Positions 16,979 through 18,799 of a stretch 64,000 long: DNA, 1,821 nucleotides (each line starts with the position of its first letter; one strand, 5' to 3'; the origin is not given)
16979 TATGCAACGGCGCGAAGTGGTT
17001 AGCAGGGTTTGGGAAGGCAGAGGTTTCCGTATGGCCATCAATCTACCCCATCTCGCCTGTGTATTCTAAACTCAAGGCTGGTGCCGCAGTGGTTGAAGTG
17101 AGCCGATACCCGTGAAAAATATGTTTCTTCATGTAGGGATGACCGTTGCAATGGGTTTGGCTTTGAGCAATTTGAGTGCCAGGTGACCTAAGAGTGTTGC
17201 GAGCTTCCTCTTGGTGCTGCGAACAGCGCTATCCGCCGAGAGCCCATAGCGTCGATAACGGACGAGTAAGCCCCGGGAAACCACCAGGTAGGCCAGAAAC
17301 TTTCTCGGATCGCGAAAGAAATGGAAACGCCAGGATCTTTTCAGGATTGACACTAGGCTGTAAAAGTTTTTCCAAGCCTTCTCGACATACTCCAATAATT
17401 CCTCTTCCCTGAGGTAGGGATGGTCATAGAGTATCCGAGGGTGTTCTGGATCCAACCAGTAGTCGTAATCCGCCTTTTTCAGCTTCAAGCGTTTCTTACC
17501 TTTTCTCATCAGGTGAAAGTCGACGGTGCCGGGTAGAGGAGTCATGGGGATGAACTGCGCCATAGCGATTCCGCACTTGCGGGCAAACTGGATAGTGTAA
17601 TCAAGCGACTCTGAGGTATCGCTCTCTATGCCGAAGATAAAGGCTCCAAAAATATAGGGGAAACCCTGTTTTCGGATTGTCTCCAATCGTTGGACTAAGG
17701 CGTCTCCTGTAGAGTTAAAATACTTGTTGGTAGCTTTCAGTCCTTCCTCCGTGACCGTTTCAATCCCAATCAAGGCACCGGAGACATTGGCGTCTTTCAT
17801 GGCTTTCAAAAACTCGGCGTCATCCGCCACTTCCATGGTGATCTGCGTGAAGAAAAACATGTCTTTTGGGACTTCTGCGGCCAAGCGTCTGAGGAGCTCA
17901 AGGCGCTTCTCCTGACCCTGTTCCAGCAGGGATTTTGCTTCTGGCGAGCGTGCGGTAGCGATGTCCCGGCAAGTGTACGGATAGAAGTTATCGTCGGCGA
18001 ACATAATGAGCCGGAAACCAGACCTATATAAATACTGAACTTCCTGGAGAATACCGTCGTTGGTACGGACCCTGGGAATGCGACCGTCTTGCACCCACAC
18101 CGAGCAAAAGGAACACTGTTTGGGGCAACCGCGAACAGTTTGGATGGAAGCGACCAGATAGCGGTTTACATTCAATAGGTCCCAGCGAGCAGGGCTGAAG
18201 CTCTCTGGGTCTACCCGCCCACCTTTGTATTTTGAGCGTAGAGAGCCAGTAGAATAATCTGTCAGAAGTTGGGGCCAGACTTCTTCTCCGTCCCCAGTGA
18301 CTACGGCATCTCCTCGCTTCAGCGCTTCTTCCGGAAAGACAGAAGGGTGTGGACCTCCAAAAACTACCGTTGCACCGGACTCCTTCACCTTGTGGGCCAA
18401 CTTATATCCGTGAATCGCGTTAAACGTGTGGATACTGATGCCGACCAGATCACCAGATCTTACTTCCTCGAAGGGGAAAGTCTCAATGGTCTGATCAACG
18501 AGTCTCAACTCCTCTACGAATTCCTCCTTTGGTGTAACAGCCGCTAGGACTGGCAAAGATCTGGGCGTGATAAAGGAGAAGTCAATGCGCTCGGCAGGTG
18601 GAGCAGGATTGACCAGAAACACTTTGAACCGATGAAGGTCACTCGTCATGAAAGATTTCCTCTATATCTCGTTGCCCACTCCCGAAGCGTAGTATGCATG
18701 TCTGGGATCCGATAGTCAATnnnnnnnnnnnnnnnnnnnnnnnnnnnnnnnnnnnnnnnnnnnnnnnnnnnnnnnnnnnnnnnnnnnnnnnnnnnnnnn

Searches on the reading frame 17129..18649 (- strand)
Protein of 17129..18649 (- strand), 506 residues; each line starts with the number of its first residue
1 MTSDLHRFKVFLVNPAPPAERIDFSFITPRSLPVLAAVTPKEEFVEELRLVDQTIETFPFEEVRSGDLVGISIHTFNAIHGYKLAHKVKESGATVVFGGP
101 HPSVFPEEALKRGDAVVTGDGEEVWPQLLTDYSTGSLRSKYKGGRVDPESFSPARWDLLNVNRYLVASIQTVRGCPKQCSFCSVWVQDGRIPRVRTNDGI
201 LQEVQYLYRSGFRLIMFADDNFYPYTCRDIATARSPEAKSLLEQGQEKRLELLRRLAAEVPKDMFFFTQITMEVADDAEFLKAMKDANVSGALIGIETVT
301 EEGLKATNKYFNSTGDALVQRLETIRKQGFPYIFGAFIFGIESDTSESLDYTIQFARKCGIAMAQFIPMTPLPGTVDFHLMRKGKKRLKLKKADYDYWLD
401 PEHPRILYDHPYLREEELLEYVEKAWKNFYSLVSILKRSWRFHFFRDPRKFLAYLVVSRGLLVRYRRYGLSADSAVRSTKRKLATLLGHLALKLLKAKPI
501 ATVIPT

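Call 6: search_protein_families(library=pfam, proteins=[window:17129-18649:-], max_evalue=0.01)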
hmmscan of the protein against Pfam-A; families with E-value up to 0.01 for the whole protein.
window:17129-18649:- (506 aa): 2 families
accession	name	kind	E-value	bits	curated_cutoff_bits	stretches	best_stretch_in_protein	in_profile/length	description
PF04055.27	Radical_SAM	-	6.4e-17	62.7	29.5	1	170-356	2-166/166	Radical SAM superfamily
PF02310.24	B12-binding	-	6.4e-10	39.4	32.1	1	28-128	13-120/121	B12 binding domain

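Call 19: find_homologous_proteins(query=window:17129-18649:-)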
Query window:17129-18649:- (506 aa): 3702 proteins with E <= 0.001 among 8000 candidates; the best 120 are listed.
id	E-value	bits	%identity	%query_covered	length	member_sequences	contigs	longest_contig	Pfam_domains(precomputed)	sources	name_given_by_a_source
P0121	0.0e+0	1158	100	100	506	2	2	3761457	PF04055.28,PF02310.25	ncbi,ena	-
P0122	3.0e-251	852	76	96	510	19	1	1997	PF04055.28,PF02310.25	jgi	jgi:radical SAM superfamily enzyme YgiQ (UPF0313 family)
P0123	1.0e-249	847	75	98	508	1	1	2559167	PF04055.28,PF02310.25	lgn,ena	-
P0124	1.6e-247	840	73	97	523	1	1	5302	PF04055.28,PF02310.25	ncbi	-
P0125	2.3e-247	840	73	98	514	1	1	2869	PF04055.28,PF02310.25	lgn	-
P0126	4.3e-244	829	72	99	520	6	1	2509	PF04055.28,PF02310.25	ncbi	-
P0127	8.6e-244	828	71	97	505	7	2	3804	PF04055.28,PF02310.25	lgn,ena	-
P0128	1.2e-243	827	70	99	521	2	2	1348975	PF04055.28,PF02310.25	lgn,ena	-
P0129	5.5e-243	825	72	97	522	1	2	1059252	PF04055.28,PF02310.25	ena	-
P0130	1.5e-242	824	72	99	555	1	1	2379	PF04055.28,PF02310.25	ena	-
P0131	2.0e-242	823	72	98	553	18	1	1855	PF04055.28,PF02310.25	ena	-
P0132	6.5e-242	822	72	97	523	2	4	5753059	PF04055.28,PF02310.25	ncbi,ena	-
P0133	1.0e-241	821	72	98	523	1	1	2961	PF04055.28,PF02310.25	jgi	jgi:radical SAM superfamily enzyme YgiQ (UPF0313 family)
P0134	2.7e-241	820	71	99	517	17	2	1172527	PF04055.28,PF02310.25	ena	-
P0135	5.1e-241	819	69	98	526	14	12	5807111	PF04055.28,PF02310.25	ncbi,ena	-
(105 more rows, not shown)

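Call 20: find_encoding_contigs(protein=P0121, flank=10000, max_places=3)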
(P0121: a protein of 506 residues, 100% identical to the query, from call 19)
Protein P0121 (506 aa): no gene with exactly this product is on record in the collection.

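Call 21: find_encoding_contigs(protein=P0123, flank=10000, max_places=2)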
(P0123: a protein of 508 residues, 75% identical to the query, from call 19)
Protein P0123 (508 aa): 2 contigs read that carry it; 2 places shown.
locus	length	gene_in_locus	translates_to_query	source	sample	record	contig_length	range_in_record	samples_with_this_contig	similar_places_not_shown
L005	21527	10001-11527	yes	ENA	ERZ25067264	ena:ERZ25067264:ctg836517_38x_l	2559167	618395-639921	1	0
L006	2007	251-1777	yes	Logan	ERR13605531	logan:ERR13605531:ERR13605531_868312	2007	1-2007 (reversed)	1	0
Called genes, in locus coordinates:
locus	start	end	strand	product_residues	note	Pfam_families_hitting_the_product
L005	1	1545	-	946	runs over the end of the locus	PF01555:N6_N4_Mtase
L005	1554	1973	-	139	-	PF01850:PIN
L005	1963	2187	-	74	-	-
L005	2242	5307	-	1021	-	PF04851:ResIII (weak)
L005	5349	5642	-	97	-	-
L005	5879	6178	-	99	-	PF20605:Antitox_RHH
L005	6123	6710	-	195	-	-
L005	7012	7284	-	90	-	PF10387:DUF2442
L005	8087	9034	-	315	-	PF13737:DDE_Tnp_1_5, PF01609:DDE_Tnp_1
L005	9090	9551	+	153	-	PF02371:Transposase_20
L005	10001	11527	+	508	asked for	PF02310:B12-binding, PF04055:Radical_SAM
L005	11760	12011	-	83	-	PF10778:DehI (weak)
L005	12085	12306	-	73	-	-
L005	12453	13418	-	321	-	PF04055:Radical_SAM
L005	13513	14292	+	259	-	PF07044:DUF1329 (weak), PF17131:TP_0789-like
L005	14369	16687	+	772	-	PF03176:MMPL, PF00873:ACR_tran (faint), PF02460:Patched (faint), PF12349:Sterol-sensing, PF03176:MMPL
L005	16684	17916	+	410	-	-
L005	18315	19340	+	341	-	PF04199:Cyclase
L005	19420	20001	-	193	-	PF01966:HD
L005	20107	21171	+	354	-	PF13685:Fe-ADH_2, PF00465:Fe-ADH (weak)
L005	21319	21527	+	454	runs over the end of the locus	PF00202:Aminotran_3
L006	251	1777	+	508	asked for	PF02310:B12-binding, PF04055:Radical_SAM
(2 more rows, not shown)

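Call 22: find_encoding_contigs(protein=P0135, flank=10000, max_places=4)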
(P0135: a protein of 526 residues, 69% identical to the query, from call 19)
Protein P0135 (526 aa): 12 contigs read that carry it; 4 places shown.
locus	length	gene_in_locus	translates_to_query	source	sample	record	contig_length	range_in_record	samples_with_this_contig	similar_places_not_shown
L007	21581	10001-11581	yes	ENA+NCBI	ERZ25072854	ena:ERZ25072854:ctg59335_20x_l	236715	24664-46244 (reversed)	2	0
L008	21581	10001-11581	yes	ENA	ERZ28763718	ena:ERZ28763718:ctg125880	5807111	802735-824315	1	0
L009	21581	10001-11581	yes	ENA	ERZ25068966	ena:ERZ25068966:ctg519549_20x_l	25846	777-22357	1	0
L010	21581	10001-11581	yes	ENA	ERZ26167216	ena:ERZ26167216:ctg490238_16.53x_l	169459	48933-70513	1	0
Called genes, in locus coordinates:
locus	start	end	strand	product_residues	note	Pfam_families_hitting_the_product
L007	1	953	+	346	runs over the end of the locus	PF12697:Abhydrolase_6, PF00561:Abhydrolase_1, PF12146:Hydrolase_4 (weak)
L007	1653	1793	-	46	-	-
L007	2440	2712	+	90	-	PF00076:RRM_1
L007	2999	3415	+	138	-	PF10604:Polyketide_cyc2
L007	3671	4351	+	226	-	PF01865:PhoU_div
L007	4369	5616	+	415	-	PF01384:PHO4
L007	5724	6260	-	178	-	PF00326:Peptidase_S9, PF20434:BD-FAE (weak)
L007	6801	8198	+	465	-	PF00078:RVT_1, PF08388:GIIM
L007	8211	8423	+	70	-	-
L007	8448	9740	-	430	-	PF00144:Beta-lactamase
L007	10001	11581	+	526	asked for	PF02310:B12-binding, PF04055:Radical_SAM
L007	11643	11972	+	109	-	-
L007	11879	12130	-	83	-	-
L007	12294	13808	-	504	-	PF07969:Amidohydro_3, PF01979:Amidohydro_1 (faint)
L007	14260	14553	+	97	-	-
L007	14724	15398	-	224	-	PF05988:DUF899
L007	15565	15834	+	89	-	-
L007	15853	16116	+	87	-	-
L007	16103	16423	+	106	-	PF02452:PemK_toxin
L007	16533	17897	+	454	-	PF05598:DUF772, PF01609:DDE_Tnp_1, PF13751:DDE_Tnp_1_6 (weak)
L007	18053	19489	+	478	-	PF27155:Y4rL_C, PF00665:rve (weak), PF22483:Mu-transpos_C_2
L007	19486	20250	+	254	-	PF01695:IstB_IS21, PF00308:Bac_DnaA (weak)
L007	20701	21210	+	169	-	PF14196:ATC_hydrolase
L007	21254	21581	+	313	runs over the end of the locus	PF00753:Lactamase_B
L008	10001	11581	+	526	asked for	PF02310:B12-binding, PF04055:Radical_SAM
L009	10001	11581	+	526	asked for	PF02310:B12-binding, PF04055:Radical_SAM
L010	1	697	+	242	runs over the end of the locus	PF04028:DUF374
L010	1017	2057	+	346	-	PF12697:Abhydrolase_6, PF00561:Abhydrolase_1, PF12146:Hydrolase_4 (weak)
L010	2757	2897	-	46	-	-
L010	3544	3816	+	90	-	PF00076:RRM_1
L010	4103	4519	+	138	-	PF10604:Polyketide_cyc2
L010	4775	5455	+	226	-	PF01865:PhoU_div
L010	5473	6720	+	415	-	PF01384:PHO4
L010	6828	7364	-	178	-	PF00326:Peptidase_S9, PF20434:BD-FAE (weak)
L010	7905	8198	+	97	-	-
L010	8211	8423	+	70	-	-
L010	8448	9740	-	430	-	PF00144:Beta-lactamase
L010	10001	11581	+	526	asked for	PF02310:B12-binding, PF04055:Radical_SAM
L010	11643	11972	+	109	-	-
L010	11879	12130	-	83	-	-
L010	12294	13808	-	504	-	PF07969:Amidohydro_3, PF01979:Amidohydro_1 (faint)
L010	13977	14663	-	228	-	PF05988:DUF899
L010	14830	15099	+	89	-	-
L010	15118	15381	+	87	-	-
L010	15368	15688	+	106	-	PF02452:PemK_toxin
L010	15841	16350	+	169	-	PF14196:ATC_hydrolase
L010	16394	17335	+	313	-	PF00753:Lactamase_B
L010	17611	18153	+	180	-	PF07876:Dabb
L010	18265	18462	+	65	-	PF21840:DUF6899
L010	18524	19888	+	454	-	PF05598:DUF772, PF01609:DDE_Tnp_1, PF13751:DDE_Tnp_1_6 (weak)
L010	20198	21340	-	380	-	PF14607:GxDLY, PF14606:Lipase_GDSL_3, PF13472:Lipase_GDSL_2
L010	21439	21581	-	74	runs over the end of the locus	-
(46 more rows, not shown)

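Call 24: find_related_loci(query=A1, collection=genome_contigs, flank=10000)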
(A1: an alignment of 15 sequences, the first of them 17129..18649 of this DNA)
Query A1 (506 aa) in genome_contigs; peptide patterns used: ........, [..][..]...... (x = any residue, [..] = any of these).
414 stretches matched a pattern; 314 encode a relative of the query (tblastn E <= 1e-3); the best 80 are kept; 80 distinct loci.
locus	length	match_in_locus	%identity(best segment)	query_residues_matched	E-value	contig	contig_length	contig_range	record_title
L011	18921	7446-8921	72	8-499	0e+0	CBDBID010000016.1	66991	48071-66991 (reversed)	MAG: Acidobacteriota bacterium isolate e7d1a751-8736-478f-8aec-59b9d2f3719b genome assembly, contig: contig_16, whole ge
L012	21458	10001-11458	75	10-496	0e+0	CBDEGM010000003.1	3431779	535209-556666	MAG: Acidobacteriota bacterium isolate 63da1ed5-0035-4823-a345-c6a6c0b04f97 genome assembly, contig: contig_3, whole gen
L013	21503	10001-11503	71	8-506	0e+0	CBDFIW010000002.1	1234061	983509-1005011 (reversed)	MAG: Bryobacterales bacterium isolate a16c973b-f436-4e7a-b46b-e4efcddd1fd4 genome assembly, contig: contig_2, whole geno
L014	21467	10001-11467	72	8-496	0e+0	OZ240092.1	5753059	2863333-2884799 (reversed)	MAG: Acidobacteriota bacterium isolate 7f856045-8eab-49e0-9ef1-db285f6fe925 genome assembly, chromosome: 1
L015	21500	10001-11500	71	6-505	0e+0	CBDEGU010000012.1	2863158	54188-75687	MAG: Bryobacterales bacterium isolate 63e98ee0-76b8-4d66-b35b-f102d4a5bfdb genome assembly, contig: contig_12, whole gen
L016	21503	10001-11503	71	8-506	0e+0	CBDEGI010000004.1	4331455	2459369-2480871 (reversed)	MAG: Bryobacterales bacterium isolate 10a21c94-7eb8-427e-b2a2-b5379825a615 genome assembly, contig: contig_4, whole geno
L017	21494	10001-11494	68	7-504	0e+0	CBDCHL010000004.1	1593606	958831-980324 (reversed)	MAG: Bryobacterales bacterium isolate 1c4fee2f-ded3-4223-8d2f-74452387096f genome assembly, contig: contig_4, whole geno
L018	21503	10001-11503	70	8-506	0e+0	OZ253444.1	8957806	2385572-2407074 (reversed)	MAG: Bryobacterales bacterium isolate 3cac0922-cef3-4e6b-989c-161c3111d54d genome assembly, chromosome: 1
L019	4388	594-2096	70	8-506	0e+0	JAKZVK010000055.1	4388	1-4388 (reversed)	MAG: Bryobacterales bacterium isolate Langseth_MAG_00109 Langseth_MAG_00109_000000000055, whole genome shotgun sequence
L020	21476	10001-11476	71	8-499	0e+0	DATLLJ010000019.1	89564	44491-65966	MAG TPA_asm: Vicinamibacterales bacterium isolate SMAG_U13745 k141_4303595, whole genome shotgun sequence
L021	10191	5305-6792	68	8-503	0e+0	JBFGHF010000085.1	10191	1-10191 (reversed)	MAG: Acidobacteriota bacterium isolate Mix_sand02.2020.12.Z.21 k141_2444361_length_10191_cov_7.0000, whole genome shotgu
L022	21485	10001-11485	70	8-502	0e+0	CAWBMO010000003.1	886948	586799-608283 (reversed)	MAG: uncultured Acidobacteriota bacterium isolate MFD02242.bin.2.314 genome assembly, contig: contig_18844, whole genome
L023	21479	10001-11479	70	6-499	0e+0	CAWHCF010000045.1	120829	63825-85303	MAG: uncultured Acidobacteriota bacterium isolate MFD00962.bin.2.24 genome assembly, contig: contig_86451, whole genome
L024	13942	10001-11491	68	6-502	0e+0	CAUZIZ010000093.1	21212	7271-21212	MAG: Acidobacteria bacterium UBA6911 isolate CB27_Tmax.123 genome assembly, contig: Ga0310121_10001808, whole genome sho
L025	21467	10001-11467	71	8-496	0e+0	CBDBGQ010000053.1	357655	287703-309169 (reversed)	MAG: Acidobacteriota bacterium isolate 99973d5e-58a3-476f-9567-b4c4ba873066 genome assembly, contig: contig_53, whole ge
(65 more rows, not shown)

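Call 27: search_protein_families(library=ncbifam, proteins=[window:17129-18649:-], max_evalue=0.01)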
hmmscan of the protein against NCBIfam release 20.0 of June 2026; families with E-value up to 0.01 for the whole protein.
window:17129-18649:- (506 aa): 24 families
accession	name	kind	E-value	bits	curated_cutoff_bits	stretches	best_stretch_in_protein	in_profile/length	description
TIGR04013.1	B12_SAM_MJ_1487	hypoth_equivalog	1.2e-21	77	251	1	34-375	15-351/382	TIGR04013 family B12-binding domain/radical SAM domain-containing protein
TIGR03471.1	HpnJ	equivalog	1e-19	70.8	577.6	2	270-431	279-434/472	hopanoid biosynthesis associated radical SAM protein HpnJ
TIGR04072.2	rSAM_ladder_B12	equivalog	1.1e-17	63.8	360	1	83-222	88-237/443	lipid biosynthesis B12-binding/radical SAM protein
TIGR04295.1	B12_rSAM_oligo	hypoth_equivalog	1.8e-16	59.8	400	3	167-225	201-258/422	TIGR04295 family B12-binding domain-containing radical SAM protein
NF040542.1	rSAM_RCCLKC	equivalog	6.3e-16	58.6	450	2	163-230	177-244/423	arsinothricin biosynthesis radical SAM protein ArsL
TIGR04014.1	B12_SAM_MJ_0865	equivalog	1.3e-13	50.6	360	1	168-373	162-355/434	methyl-coenzyme M reductase glutamine C-methyltransferase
TIGR02026.1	BchE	equivalog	3.5e-13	49.2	481.35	1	155-446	176-444/497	magnesium-protoporphyrin IX monomethyl ester anaerobic oxidative cyclase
NF045585.1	rSAM_slr0320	equivalog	8.5e-12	44.3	775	1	167-225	236-294/511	photosystem II high light acclimation radical SAM protein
TIGR04367.1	HpnR_B12_rSAM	equivalog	4.4e-11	42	650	1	67-331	62-326/490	hopanoid C-3 methylase HpnR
TIGR04479.1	bcpD_PhpK_rSAM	subfamily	4.4e-11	41.8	600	2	166-222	241-297/504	PhpK family radical SAM P-methyltransferase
TIGR03904.1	SAM_YgiQ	equivalog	1.9e-10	39.9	462.35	1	167-386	295-534/558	YgiQ family radical SAM protein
NF033712.0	B12_rSAM_KedN5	subfamily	1e-08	33.9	700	1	163-222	192-251/624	KedN5 family methylcobalamin-dependent radical SAM C-methyltransferase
TIGR00089.1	TIGR00089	subfamily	6.2e-08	31.8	251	1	93-247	69-217/429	MiaB/RimO family radical SAM methylthiotransferase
NF033070.1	rSAM_AprD4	equivalog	4.5e-06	25.8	500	1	167-379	197-388/456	AprD4 family radical SAM diol-dehydratase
NF050148.1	rSAM_ApyD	equivalog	1.8e-05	23.4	750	0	169-208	202-241/645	RiPP biosynthesis radical SAM protein ApyD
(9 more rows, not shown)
